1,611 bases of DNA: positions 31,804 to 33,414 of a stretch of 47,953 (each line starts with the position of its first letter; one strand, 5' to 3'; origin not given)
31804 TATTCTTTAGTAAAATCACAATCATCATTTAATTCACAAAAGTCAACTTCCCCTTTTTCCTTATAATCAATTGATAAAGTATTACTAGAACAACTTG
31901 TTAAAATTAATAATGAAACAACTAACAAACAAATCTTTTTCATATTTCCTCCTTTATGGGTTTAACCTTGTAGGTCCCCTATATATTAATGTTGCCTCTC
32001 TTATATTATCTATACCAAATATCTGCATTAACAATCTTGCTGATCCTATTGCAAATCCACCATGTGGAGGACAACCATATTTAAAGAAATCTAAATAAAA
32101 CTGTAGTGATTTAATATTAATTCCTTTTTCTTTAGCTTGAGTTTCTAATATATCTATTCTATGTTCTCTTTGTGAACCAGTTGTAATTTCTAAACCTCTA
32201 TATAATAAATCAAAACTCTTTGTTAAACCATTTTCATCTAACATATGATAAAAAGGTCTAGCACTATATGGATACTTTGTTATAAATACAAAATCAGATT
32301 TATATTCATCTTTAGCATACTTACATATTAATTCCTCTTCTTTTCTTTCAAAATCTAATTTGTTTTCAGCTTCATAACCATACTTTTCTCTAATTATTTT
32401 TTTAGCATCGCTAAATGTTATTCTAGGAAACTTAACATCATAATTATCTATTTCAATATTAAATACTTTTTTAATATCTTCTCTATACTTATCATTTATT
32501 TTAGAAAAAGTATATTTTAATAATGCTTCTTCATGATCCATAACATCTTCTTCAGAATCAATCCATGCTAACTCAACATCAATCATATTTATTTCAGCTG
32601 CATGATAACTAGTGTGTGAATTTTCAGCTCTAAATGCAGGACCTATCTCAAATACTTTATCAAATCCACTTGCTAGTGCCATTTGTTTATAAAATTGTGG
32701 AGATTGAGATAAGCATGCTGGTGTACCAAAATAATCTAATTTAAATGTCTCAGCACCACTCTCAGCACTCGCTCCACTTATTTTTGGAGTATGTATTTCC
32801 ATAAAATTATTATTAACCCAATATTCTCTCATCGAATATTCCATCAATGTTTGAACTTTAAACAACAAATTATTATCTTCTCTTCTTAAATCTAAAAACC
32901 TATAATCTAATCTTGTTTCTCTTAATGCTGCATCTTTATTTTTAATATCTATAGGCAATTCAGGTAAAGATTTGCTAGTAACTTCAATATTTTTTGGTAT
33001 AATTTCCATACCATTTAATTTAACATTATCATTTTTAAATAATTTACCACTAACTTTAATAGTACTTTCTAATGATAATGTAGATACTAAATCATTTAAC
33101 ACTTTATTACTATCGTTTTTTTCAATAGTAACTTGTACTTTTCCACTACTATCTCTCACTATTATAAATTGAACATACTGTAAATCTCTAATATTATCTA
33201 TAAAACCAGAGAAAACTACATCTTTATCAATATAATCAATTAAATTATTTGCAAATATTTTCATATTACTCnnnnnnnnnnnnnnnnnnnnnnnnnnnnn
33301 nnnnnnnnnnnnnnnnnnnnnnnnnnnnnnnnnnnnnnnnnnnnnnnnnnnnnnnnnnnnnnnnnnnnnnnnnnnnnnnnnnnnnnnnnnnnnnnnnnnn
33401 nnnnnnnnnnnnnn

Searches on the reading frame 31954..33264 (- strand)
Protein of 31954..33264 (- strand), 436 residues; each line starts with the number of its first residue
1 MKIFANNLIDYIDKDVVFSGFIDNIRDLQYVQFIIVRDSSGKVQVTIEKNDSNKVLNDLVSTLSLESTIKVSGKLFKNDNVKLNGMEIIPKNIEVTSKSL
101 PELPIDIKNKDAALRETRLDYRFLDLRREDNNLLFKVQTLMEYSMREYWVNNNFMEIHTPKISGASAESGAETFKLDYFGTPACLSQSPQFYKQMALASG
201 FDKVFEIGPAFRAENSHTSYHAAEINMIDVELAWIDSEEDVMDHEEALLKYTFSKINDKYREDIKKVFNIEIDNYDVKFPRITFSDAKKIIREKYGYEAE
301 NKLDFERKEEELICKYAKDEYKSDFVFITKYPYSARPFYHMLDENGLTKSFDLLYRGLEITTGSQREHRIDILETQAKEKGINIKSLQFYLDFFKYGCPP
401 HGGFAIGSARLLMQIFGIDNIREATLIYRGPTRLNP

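Call 69: search_protein_families(library=ncbifam, proteins=[window:31954-33264:-], max_evalue=1e-10)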
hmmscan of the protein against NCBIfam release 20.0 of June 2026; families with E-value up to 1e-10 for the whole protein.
window:31954-33264:- (436 aa): 15 families
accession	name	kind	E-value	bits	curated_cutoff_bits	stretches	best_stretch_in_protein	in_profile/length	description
NF003483.0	PRK05159.1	equivalog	8.6e-148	492.8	353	1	12-436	15-438/438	aspartate--tRNA(Asn) ligase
TIGR00458.1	aspS_nondisc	equivalog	1.9e-115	386.2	368.4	1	14-436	13-428/428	aspartate--tRNA(Asn) ligase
NF003037.0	PRK03932.1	equivalog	2.7e-80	270.5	414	1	10-433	13-448/451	asparagine--tRNA ligase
TIGR00457.1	asnS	equivalog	4.6e-76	256.5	342.6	1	11-435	14-454/455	asparagine--tRNA ligase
NF001750.0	PRK00476.1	equivalog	2e-60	204.7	443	2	11-287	16-282/590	aspartate--tRNA ligase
TIGR00459.1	aspS_bact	equivalog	7.4e-55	186.4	373.85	2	12-288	15-278/586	aspartate--tRNA ligase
NF001756.1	PRK00484.1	subfamily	5e-38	131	468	1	13-425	51-480/488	lysine--tRNA ligase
NF005052.0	PRK06462.1-1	equivalog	6.7e-37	127.4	368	1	118-425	32-341/353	asparagine synthetase A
TIGR00499.1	lysS_bact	equivalog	1.7e-35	122.6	427.6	1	13-424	53-486/496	lysine--tRNA ligase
NF005054.0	PRK06462.1-4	equivalog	1e-27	97.1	309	1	126-431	16-312/318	asparagine synthetase A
NF009460.0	PRK12820.1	equivalog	1.2e-26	93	1379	1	9-248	31-286/723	bifunctional aspartyl-tRNA synthetase/aspartyl/glutamyl-tRNA amidotransferase subunit C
NF009101.0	PRK12445.1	subfamily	4e-23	81.7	1026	1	10-426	62-497/505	lysine--tRNA ligase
NF002821.0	PRK02983.1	equivalog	8.9e-23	80.3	742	1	13-236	659-880/1102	bifunctional lysylphosphatidylglycerol synthetase/lysine--tRNA ligase LysX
TIGR00462.1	genX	equivalog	7.4e-17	61.7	286.9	1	144-424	10-301/304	EF-P lysine aminoacylase EpmA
NF006828.0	PRK09350.1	equivalog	3.7e-14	52.7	264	1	143-424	24-317/325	elongation factor P--(R)-beta-lysine ligase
